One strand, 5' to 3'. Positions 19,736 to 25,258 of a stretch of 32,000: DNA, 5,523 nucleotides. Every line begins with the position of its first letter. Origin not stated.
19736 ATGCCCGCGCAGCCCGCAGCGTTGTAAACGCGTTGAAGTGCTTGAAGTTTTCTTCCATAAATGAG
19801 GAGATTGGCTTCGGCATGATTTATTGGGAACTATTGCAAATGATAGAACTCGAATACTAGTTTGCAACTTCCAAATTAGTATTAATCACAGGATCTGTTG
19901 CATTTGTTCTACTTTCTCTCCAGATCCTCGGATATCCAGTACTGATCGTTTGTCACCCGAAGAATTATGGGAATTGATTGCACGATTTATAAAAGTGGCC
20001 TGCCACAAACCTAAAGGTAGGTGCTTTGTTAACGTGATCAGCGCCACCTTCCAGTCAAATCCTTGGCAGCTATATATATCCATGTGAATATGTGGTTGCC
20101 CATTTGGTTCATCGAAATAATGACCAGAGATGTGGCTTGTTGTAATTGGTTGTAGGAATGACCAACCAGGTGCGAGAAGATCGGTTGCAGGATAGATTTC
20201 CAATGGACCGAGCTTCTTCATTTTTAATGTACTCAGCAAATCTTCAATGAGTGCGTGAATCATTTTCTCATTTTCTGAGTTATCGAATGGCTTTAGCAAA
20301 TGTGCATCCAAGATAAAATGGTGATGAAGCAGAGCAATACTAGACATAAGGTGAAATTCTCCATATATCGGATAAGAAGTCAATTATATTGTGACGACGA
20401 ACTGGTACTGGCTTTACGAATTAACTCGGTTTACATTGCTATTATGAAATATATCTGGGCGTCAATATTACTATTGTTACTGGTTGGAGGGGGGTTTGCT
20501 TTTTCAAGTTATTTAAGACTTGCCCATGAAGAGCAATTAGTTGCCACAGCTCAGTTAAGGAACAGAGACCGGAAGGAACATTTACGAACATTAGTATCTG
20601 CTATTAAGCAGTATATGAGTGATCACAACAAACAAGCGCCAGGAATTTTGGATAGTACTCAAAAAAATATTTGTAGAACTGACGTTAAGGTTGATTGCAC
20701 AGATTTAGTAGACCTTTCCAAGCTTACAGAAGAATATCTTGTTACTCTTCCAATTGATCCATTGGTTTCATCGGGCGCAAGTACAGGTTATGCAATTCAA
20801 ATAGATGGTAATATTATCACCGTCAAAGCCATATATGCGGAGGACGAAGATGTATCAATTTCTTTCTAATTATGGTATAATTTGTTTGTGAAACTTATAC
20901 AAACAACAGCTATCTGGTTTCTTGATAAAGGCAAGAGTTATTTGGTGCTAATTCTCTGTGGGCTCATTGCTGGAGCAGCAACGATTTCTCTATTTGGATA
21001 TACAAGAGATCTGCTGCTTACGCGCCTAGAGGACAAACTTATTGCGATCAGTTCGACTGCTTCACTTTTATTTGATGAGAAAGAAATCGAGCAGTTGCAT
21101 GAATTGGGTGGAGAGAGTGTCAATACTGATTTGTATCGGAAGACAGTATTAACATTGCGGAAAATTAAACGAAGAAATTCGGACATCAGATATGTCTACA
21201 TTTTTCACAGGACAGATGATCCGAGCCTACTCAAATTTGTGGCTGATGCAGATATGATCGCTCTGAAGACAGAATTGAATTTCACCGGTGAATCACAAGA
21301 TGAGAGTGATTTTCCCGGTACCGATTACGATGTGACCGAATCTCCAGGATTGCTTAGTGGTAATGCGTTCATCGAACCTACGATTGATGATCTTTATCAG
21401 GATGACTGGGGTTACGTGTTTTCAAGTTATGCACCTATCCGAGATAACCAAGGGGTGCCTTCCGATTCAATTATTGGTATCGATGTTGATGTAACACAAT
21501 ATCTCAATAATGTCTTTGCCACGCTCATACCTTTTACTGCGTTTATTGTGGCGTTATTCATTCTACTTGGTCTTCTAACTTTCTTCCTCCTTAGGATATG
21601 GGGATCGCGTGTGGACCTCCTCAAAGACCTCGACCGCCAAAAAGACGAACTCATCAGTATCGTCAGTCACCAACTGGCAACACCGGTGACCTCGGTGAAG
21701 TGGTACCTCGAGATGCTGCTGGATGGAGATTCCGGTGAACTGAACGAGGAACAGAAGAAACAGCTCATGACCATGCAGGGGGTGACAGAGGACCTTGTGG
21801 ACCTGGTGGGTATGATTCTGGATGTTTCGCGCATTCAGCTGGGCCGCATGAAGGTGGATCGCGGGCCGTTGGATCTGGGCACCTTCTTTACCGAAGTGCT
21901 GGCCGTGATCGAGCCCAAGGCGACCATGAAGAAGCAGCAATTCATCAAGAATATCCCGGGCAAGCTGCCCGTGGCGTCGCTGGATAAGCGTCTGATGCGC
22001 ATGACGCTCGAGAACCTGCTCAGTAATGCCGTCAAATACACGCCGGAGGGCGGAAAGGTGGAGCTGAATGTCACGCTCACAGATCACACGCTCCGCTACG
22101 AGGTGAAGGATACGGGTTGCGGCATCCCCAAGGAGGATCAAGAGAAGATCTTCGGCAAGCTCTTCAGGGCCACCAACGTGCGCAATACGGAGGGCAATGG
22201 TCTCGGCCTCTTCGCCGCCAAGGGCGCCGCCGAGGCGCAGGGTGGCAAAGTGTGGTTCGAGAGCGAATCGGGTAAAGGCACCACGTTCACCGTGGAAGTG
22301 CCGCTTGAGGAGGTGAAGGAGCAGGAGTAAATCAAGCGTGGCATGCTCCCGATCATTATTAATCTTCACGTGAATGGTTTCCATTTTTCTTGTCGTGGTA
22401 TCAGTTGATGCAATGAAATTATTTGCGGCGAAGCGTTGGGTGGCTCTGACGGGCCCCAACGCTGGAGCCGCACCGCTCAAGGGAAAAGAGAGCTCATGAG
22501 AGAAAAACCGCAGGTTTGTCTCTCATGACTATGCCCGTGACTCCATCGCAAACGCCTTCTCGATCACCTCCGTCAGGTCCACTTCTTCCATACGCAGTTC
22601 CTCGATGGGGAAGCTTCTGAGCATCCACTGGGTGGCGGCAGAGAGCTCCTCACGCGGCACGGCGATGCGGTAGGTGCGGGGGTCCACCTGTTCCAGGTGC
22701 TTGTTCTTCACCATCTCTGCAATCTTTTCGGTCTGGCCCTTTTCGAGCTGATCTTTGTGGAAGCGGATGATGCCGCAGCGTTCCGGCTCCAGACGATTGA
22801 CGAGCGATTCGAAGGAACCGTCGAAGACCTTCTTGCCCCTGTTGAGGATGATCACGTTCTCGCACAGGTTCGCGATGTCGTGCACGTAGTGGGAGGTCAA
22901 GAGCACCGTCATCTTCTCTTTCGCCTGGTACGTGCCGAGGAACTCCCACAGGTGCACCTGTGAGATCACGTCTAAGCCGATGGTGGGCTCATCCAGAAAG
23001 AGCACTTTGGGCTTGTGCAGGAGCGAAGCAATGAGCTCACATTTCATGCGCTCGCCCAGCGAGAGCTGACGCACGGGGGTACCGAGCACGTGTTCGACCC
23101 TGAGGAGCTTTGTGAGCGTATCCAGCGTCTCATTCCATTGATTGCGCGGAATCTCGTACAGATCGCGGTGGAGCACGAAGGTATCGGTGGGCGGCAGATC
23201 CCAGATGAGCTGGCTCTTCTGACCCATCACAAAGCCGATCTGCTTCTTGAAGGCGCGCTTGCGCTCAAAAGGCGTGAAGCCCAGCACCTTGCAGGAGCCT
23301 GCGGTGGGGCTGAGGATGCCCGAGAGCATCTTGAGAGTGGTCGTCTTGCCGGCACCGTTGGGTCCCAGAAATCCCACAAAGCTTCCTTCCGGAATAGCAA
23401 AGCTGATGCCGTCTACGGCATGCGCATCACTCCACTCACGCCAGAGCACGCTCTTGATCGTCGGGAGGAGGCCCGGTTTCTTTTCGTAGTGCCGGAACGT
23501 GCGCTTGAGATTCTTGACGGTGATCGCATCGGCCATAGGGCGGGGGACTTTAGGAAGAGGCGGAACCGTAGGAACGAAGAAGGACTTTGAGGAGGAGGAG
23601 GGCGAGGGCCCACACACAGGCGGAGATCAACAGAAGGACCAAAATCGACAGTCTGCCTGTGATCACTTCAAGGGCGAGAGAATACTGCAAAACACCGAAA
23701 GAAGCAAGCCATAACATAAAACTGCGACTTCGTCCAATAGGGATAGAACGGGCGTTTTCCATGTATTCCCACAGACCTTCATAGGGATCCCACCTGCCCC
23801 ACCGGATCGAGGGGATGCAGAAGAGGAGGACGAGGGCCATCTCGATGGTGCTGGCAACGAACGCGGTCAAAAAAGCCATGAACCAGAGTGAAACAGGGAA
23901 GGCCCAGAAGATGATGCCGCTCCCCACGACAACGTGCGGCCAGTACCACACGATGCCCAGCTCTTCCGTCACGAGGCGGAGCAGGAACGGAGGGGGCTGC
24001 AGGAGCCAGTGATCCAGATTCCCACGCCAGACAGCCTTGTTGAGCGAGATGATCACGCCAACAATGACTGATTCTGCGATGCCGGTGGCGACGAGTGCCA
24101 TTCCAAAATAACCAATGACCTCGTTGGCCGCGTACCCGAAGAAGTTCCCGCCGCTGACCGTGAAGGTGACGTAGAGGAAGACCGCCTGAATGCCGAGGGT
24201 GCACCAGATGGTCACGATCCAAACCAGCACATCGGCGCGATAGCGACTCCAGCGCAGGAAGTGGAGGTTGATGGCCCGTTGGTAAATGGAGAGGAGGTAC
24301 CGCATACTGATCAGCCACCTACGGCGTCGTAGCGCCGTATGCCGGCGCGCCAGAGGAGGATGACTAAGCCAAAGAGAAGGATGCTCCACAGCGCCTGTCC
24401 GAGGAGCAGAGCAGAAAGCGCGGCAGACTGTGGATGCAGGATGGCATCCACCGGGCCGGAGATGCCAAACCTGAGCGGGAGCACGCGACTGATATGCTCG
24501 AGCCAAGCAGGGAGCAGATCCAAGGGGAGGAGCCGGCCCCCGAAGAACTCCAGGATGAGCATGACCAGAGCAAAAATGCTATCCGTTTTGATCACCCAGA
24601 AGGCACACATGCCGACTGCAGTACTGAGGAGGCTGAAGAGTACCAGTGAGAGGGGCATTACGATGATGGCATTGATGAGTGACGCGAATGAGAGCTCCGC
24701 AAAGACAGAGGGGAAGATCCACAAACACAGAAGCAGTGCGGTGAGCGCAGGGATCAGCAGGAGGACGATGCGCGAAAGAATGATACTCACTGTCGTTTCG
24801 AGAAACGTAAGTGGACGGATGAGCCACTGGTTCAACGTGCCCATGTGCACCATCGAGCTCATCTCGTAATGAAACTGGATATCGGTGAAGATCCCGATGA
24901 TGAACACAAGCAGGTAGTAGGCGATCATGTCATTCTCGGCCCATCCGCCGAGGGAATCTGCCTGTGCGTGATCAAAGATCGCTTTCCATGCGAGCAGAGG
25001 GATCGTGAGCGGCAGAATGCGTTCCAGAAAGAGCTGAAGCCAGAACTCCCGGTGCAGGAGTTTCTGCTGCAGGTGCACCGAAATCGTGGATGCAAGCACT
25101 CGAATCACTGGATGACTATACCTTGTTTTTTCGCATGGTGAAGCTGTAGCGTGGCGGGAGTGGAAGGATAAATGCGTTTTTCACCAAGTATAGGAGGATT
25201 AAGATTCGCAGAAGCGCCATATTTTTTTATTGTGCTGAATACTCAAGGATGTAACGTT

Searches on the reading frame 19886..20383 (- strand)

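Call 33: search_protein_families(library=pfam, proteins=[window:19886-20383:-], max_evalue=0.001)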
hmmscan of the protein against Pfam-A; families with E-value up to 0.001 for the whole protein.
window:19886-20383:- (165 aa): 1 family
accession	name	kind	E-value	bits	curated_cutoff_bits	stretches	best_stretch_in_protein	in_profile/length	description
PF02675.21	AdoMet_dc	-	1.2e-05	26.1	25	1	24-134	3-106/107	S-adenosylmethionine decarboxylase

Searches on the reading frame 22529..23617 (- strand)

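Call 33: search_protein_families(library=pfam, proteins=[window:22529-23617:-], max_evalue=0.001)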
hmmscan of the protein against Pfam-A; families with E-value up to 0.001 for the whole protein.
window:22529-23617:- (362 aa): 2 families
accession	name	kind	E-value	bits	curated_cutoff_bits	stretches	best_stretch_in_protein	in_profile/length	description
PF00005.33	ABC_tran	-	7.4e-25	88.6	25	1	69-212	2-136/137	ABC transporter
PF13304.12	AAA_21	-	7.1e-10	39.9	27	1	178-243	231-298/304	AAA domain, putative AbiEii toxin, Type IV TA system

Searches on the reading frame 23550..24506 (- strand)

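Call 33: search_protein_families(library=pfam, proteins=[window:23550-24506:-], max_evalue=0.001)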
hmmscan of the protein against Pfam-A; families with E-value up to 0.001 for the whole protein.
window:23550-24506:- (318 aa): 1 family
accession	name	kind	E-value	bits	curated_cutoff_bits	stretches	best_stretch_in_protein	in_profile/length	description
PF06182.17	ABC2_membrane_6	-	1.1e-09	38.8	22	1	108-225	7-125/229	ABC-2 family transporter protein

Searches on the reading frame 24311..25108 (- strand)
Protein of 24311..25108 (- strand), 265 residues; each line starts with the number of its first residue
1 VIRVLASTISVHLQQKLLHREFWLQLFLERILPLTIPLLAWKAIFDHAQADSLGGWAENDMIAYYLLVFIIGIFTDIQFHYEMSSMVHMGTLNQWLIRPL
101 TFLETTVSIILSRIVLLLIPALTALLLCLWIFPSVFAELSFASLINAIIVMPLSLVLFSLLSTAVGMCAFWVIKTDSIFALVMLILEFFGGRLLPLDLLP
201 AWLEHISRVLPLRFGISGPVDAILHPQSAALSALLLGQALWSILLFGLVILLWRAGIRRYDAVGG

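Call 33: search_protein_families(library=pfam, proteins=[window:24311-25108:-], max_evalue=0.001)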
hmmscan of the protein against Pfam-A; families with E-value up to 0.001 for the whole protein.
window:24311-25108:- (265 aa): 2 families
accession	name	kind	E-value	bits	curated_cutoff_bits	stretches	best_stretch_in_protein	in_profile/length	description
PF06182.17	ABC2_membrane_6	-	2.6e-20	73.6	22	1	33-264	3-229/229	ABC-2 family transporter protein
PF01061.29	ABC2_membrane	-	2e-05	24.6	26.9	1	38-218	32-205/211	ABC-2 type transporter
